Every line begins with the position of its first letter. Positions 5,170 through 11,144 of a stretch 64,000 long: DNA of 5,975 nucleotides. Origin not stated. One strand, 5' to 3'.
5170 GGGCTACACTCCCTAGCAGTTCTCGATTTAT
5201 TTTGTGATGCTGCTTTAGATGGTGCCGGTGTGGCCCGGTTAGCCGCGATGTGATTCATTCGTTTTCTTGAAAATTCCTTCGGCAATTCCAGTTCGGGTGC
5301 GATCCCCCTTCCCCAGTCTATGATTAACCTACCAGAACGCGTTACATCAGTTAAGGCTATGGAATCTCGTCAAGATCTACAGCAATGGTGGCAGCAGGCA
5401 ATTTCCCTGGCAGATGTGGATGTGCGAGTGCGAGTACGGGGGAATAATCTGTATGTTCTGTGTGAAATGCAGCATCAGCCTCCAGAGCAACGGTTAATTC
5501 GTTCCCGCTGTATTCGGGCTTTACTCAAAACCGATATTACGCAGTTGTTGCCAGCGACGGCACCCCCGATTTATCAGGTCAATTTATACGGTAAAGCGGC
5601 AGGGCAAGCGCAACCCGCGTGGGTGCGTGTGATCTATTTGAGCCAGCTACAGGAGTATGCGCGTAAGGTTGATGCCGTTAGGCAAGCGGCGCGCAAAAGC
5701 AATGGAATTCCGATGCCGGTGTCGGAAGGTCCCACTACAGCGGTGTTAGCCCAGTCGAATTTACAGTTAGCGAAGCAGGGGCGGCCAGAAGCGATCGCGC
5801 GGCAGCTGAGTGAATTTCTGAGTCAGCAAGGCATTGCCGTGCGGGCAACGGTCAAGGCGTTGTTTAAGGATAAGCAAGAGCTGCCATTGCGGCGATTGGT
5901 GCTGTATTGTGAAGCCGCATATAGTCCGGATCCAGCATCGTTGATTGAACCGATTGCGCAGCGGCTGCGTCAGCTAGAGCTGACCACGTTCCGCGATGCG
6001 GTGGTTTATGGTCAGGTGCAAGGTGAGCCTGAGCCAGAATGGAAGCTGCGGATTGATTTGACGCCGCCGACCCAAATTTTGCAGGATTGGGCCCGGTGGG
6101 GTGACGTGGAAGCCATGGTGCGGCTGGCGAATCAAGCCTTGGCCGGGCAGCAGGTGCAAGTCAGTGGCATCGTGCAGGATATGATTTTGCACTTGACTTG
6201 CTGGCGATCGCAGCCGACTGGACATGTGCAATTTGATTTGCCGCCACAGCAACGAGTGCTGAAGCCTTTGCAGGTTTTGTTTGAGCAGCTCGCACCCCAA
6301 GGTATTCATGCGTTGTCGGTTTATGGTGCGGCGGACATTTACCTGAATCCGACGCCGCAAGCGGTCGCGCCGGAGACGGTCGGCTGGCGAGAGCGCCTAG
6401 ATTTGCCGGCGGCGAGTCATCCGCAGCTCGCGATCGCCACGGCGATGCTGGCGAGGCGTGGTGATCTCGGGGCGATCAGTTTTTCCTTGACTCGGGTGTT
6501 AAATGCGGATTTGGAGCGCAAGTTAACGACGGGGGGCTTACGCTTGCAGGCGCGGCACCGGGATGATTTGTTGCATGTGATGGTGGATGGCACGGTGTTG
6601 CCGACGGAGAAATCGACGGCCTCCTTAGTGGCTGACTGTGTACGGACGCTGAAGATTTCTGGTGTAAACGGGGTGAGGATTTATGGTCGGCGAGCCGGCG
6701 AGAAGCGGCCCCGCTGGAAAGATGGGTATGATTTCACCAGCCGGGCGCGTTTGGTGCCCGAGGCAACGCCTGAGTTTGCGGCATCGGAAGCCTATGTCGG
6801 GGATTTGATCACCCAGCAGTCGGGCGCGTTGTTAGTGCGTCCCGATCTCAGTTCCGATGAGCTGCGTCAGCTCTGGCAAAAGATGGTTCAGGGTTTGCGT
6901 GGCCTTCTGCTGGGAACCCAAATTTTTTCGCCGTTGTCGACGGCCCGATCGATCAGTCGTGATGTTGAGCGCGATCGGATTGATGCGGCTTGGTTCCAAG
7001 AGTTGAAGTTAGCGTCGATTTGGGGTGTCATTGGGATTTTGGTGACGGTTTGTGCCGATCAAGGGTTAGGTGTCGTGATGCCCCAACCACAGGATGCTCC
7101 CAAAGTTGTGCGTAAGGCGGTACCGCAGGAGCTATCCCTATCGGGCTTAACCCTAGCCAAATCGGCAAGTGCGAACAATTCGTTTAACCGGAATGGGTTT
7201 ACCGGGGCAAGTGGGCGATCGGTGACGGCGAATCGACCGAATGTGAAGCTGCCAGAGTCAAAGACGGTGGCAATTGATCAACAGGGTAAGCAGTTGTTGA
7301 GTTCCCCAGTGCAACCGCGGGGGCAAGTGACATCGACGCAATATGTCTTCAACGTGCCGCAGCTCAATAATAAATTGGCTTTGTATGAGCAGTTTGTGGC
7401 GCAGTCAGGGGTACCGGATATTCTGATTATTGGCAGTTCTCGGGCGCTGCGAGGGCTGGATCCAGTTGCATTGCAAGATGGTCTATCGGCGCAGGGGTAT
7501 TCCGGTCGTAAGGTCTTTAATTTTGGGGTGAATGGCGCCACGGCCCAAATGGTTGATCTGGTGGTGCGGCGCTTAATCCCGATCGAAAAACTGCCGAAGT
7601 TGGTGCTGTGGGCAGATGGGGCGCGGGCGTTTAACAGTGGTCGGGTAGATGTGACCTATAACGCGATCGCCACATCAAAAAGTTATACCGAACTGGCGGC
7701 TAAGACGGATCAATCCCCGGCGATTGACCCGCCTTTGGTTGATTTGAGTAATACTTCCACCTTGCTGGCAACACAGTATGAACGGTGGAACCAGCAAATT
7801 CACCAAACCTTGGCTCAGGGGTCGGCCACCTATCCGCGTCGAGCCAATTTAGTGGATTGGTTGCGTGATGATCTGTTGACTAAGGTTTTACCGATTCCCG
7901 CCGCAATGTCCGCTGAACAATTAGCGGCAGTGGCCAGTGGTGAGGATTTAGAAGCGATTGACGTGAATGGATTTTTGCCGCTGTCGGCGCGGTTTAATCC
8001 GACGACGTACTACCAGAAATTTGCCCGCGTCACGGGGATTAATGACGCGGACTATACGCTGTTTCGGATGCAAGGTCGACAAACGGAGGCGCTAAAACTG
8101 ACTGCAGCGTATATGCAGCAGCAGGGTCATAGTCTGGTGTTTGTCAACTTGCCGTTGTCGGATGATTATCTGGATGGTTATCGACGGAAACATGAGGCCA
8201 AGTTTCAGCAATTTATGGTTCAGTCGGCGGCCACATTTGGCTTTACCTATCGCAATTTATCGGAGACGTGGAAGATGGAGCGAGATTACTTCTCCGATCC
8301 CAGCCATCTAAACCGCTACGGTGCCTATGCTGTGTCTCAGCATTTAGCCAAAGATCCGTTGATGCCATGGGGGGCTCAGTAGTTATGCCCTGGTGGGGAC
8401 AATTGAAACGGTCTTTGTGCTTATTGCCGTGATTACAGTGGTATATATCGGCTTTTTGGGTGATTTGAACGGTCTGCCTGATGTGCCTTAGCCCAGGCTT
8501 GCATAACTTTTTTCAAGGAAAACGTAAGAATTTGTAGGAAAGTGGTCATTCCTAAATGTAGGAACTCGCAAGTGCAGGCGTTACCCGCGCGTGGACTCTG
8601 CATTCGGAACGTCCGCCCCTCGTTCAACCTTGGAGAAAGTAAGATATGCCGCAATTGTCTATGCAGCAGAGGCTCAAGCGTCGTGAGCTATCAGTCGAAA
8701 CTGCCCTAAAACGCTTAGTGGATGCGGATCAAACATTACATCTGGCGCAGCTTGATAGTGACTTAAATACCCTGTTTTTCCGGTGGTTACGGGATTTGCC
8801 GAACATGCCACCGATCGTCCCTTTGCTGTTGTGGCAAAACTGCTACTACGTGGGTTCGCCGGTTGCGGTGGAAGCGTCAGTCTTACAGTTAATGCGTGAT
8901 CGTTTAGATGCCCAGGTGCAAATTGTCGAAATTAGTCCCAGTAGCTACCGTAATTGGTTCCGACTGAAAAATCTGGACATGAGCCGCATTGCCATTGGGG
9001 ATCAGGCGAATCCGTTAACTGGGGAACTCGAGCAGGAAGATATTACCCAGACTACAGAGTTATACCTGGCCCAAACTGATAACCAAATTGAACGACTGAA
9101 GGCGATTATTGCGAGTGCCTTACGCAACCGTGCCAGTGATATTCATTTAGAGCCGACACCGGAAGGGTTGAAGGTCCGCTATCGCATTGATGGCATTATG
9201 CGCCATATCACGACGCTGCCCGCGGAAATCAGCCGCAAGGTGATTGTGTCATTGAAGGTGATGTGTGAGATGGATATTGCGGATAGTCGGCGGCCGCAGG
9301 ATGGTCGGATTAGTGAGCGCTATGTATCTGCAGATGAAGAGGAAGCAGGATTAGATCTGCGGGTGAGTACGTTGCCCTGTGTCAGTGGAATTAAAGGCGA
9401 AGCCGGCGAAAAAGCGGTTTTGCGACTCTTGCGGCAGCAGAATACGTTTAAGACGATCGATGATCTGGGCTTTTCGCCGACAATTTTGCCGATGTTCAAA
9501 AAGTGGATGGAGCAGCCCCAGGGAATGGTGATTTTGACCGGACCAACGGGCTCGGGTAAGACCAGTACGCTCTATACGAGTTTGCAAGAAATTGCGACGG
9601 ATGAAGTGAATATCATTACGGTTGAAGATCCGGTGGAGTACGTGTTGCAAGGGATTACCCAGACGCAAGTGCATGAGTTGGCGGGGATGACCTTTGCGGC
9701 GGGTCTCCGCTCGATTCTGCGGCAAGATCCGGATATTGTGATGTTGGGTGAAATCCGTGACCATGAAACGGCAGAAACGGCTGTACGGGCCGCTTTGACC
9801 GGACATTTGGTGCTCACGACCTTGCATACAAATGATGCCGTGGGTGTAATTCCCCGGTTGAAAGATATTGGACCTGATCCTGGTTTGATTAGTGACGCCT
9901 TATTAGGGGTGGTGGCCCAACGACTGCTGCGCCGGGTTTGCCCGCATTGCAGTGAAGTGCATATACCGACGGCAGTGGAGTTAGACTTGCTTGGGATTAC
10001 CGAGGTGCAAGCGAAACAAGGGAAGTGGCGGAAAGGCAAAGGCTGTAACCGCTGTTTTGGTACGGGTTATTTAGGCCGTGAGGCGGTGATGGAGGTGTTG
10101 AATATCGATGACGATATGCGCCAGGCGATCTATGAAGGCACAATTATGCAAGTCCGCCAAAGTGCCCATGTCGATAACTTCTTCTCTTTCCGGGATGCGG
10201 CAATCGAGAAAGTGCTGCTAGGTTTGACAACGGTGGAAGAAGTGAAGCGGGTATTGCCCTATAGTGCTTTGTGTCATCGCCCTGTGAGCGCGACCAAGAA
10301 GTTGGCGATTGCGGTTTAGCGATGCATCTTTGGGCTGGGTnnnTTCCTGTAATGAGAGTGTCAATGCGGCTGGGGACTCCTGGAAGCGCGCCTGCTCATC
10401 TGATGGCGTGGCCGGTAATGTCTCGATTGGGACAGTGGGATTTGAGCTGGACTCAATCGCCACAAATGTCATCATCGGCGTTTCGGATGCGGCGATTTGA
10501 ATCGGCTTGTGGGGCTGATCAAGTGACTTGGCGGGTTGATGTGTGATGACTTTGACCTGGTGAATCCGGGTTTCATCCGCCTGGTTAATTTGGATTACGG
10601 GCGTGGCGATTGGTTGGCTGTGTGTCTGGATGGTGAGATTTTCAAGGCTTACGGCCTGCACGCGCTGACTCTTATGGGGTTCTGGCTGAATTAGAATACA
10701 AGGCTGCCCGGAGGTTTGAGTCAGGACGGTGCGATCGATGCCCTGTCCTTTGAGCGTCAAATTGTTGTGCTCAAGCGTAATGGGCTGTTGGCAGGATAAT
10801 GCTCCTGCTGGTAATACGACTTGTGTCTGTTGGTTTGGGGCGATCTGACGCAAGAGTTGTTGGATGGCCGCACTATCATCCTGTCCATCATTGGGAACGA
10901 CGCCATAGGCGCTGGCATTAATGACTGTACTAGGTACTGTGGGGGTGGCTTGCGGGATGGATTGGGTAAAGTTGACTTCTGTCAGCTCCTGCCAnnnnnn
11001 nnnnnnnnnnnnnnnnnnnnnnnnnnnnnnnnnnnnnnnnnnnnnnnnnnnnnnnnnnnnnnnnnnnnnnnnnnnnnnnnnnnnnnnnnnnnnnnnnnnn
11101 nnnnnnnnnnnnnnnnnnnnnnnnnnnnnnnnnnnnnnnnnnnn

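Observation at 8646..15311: Candidate exopolysaccharide synthesis/export module: orphan GspE ATPase, GT2 synthase, HlyD adaptor and divergent putative lyase lipoprotein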

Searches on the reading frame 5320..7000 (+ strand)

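Call 73: search_protein_families(library=pfam, proteins=[window:5320-7000:+], max_evalue=5)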
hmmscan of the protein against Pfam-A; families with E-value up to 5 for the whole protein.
window:5320-7000:+ (560 aa): 1 family
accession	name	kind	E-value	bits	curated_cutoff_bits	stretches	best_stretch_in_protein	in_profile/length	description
PF17853.6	GGDEF_2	-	4.3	8.1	24.5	1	13-61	30-78/116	GGDEF-like domain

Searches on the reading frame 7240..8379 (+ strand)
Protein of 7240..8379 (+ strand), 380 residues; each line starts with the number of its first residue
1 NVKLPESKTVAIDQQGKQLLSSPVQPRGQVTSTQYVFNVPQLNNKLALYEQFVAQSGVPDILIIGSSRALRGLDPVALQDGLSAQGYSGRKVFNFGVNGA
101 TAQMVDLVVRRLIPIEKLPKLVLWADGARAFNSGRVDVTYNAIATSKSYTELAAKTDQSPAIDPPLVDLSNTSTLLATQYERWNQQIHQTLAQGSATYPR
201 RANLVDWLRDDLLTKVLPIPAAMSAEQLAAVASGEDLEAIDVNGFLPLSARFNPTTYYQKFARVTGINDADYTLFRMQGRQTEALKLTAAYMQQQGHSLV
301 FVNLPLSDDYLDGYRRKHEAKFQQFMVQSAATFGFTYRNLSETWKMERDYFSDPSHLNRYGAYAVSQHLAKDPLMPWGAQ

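Call 73: search_protein_families(library=pfam, proteins=[window:7240-8379:+], max_evalue=5)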
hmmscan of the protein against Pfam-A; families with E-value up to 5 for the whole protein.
window:7240-8379:+ (380 aa): 3 families
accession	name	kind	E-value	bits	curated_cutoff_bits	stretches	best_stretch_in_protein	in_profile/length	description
PF13472.12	Lipase_GDSL_2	-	0.0042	18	32.9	1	77-193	22-137/178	GDSL-like Lipase/Acylhydrolase family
PF07611.17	DUF1574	-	0.0071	16.2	29.1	1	61-357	65-326/342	Protein of unknown function (DUF1574)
PF05614.16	Circovir_ORF3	-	0.057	14.3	25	1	244-290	40-85/104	Circovirus ORF3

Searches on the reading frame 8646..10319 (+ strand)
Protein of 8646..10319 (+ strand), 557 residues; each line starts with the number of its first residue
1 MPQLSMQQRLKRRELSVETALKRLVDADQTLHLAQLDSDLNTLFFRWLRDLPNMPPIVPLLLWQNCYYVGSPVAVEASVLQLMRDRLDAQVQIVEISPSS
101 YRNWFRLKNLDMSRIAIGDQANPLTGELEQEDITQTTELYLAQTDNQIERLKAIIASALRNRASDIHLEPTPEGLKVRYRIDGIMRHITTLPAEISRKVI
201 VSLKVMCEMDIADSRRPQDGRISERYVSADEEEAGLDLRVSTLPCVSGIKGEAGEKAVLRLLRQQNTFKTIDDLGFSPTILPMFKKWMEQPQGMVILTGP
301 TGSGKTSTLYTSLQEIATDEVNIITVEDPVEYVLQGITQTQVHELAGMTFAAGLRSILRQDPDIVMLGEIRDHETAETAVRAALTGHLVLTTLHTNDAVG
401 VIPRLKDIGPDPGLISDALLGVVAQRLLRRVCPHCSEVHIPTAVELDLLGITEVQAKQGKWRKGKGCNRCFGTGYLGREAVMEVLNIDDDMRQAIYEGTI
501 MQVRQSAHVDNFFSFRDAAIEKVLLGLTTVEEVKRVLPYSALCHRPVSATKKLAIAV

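Call 3: search_protein_families(library=pfam, proteins=[window:8646-10319:+], max_evalue=0.01)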
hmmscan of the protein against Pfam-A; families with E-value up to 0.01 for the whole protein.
window:8646-10319:+ (557 aa): 8 families
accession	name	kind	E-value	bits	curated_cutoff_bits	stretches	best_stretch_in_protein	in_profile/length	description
PF00437.27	T2SSE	-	6.6e-118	394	24.9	1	148-535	8-370/370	Type II/IV secretion system protein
PF13191.12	AAA_16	-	0.0003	21.7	32.6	1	291-388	24-124/167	AAA ATPase domain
PF13173.12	AAA_14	-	0.0014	19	27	1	294-384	4-85/129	AAA domain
PF13401.12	AAA_22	-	0.0018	19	27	1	291-332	4-45/130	AAA domain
PF13579.12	Glyco_trans_4_4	-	0.0021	18.9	29.7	1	343-449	52-142/158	Glycosyl transferase 4-like domain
PF20720.3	nSTAND3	-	0.0027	17.9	27.2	1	292-331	17-56/155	Novel STAND NTPase 3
PF25199.1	nSTAND_NTPase5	-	0.0053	17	34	0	285-331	34-81/145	Novel STAND NTPase 5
PF11602.14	NTPase_P4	-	0.0065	16.2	27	1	257-311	73-130/320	ATPase P4 of dsRNA bacteriophage phi-12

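Call 4: search_protein_families(library=ncbifam, proteins=[window:8646-10319:+], max_evalue=0.01)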
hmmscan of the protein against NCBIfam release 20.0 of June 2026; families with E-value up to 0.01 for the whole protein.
window:8646-10319:+ (557 aa): 19 families
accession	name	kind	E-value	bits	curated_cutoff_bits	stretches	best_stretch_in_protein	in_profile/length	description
TIGR02533.1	type_II_gspE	equivalog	5.9e-137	457.3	630.25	1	127-536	88-485/486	type II secretion system ATPase GspE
TIGR02538.1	type_IV_pilB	equivalog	2.2e-130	436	675.65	1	135-536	168-561/564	type IV-A pilus assembly ATPase PilB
NF053534.1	T4PilAsmATPsTfpB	equivalog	5.3e-120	401.5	850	1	145-538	198-583/584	type IV pilus assembly ATPase TfpB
NF007755.0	PRK10436.1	equivalog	3.1e-118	395.4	617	1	130-537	68-459/465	type II secretion system protein GspE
NF041000.1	ATPase_ComGA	equivalog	8.3e-77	257.8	300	1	153-429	2-266/267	competence type IV pilus ATPase ComGA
TIGR01420.1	pilT_fam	subfamily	2.7e-49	168.2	319.1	1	151-431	2-271/343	PilT/PilU family type 4a pilus ATPase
TIGR02525.1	plasmid_TraJ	equivalog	3.8e-24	85.4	368.3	1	290-410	147-274/372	plasmid transfer ATPase TraJ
TIGR02524.1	dot_icm_DotB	equivalog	3.1e-20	72.7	463.3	1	292-405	134-256/358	Dot/Icm type IV secretion system ATPase DotB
NF058587.1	archaellum_moto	equivalog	5.4e-14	51.8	550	1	292-406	274-394/527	archaellum flagellar ATPase motor FlaI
TIGR02788.1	VirB11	equivalog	1.4e-12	47.2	249.95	1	292-406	144-263/308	P-type DNA transfer ATPase VirB11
TIGR03819.1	heli_sec_ATPase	hypoth_equivalog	2.2e-11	43.5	373.15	1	252-423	137-315/340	TadA family conjugal transfer-associated ATPase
TIGR02782.1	TrbB_P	equivalog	2.8e-11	43.3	304.55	1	295-407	139-254/303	P-type conjugative transfer ATPase TrbB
NF053672.1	bindosome_BasE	exception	6e-10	38.5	1000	1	294-425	272-409/512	bindosome assembly system ATPase subunit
NF010407.0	PRK13833.1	subfamily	2.8e-09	36.8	499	1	295-408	147-262/323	conjugal transfer protein TrbB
NF010425.0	PRK13851.1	equivalog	2.6e-08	33.1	461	1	294-401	164-276/344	type IV secretion system protein VirB11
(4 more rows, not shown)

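Call 42: find_related_loci(query=window:8646-10319:+, collection=metagenome_contigs, flank=8000)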
Query window:8646-10319:+ (557 aa) in metagenome_contigs; peptide patterns used: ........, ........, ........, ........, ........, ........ (x = any residue, [..] = any of these).
56 stretches matched a pattern; 7 encode a relative of the query (tblastn E <= 1e-3); 7 distinct loci.
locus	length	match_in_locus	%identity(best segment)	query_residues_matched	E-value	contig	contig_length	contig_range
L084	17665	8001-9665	66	5-556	0e+0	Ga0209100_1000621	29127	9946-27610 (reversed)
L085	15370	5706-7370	66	5-556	0e+0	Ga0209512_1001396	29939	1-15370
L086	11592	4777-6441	66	5-556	0e+0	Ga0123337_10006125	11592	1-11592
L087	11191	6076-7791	56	4-543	0e+0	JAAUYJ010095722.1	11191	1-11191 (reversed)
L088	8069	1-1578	58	59-542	0e+0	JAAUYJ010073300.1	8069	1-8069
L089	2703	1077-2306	40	127-539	3e-94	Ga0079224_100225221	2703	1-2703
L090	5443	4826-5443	39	4-211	3e-38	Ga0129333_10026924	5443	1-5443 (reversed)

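Call 47: search_protein_families(library=pfam, proteins=[L084:3512-6295:+, L084:6492-7361:+, L084:9751-14070:+, L087:2702-3658:+, L087:3949-5643:-, L087:9037-10539:-], max_evalue=0.001)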
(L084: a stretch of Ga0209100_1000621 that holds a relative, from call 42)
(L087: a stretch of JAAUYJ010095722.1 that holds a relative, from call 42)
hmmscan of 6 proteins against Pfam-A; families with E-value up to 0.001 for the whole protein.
L084:3512-6295:+ (927 aa): 7 families
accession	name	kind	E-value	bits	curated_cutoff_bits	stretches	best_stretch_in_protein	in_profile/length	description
PF12770.12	CHAT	-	3.1e-60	204.5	24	1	643-925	3-289/289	CHAT domain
PF13424.12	TPR_12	-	8.7e-14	51.9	30.1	1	49-106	5-64/77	Tetratricopeptide repeat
PF00515.34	TPR_1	-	2.4e-09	37.1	27.8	0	48-75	2-29/34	Tetratricopeptide repeat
PF07719.23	TPR_2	-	4.7e-08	33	27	0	47-77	1-31/34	Tetratricopeptide repeat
PF13181.12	TPR_8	-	3e-06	27.4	25.7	0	213-231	7-25/34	Tetratricopeptide repeat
PF13374.12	TPR_10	-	6.7e-06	26.4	27.5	0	87-107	2-22/42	Tetratricopeptide repeat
PF13176.12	TPR_7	-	7.2e-05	23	27.9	0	89-107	1-19/36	Tetratricopeptide repeat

L084:6492-7361:+ (289 aa): 1 family
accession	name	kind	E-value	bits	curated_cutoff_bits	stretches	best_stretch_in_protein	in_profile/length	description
PF13365.12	Trypsin_2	-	1.3e-05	26.4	27.6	1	94-241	4-133/144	Trypsin-like peptidase domain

L084:9751-14070:+ (1439 aa): 1 family
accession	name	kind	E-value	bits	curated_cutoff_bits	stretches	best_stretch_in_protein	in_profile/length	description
PF05860.19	TPS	-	2.4e-42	146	33.5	1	33-239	1-203/252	TPS secretion domain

L087:2702-3658:+ (318 aa): 1 family
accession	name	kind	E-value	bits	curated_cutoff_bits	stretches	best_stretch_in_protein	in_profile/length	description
PF01944.22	SpoIIM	-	6.6e-39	133.9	26.9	1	112-288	1-163/163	Stage II sporulation protein M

L087:3949-5643:- (564 aa): 1 family
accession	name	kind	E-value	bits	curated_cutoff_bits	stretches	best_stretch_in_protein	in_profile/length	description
PF11832.13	DUF3352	-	2.1e-133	446.2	26.8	1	21-562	4-535/536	Protein of unknown function (DUF3352)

L087:9037-10539:- (500 aa): 2 families
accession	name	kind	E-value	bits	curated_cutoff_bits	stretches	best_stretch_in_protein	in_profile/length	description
PF13701.12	DDE_Tnp_1_4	-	1.5e-149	498.4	34.7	1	23-494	3-431/435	Transposase DDE domain group 1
PF01609.27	DDE_Tnp_1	-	4.1e-08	33.7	23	1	175-432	3-200/200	Transposase DDE domain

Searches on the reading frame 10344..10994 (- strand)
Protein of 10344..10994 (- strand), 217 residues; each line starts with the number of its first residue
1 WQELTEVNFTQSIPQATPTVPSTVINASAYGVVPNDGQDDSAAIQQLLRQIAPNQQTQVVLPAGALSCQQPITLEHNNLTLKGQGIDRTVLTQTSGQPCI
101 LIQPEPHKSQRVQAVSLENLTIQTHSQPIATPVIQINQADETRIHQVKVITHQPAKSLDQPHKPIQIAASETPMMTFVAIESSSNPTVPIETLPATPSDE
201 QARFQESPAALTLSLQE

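Call 68: predict_structure(alignment_id=A2)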
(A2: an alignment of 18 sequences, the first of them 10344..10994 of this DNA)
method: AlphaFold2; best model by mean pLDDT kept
length: 217 residues; sequences in the alignment: 18
mean_pLDDT: 75.9   pTM: 0.69
mean pLDDT of the five models: 75.9, 71.4, 67.6, 63.9, 63.9
residues with pLDDT >= 90: 81; 70-90: 55; 50-70: 43; < 50: 38
segments of 3 or more residues with pLDDT < 50: 185-214
pLDDT, mean of each block of 10 residues (from residue 1): 50 57 94 96 96 93 96 93 95 90 83 89 76 82 82 64 71 65 53 45 45 45
secondary structure, 60 per line:
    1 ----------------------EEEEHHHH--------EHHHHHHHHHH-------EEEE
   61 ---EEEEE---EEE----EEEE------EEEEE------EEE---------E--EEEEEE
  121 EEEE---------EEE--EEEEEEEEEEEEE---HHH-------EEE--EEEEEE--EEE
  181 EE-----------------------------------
elements in order: E23-26 H27-30 H40-49 E57-60 E64-68 E72-74 E79-82 E89-93 E100-102 E115-124 E134-136 E139-151 E165-167 E170-175 E178-182
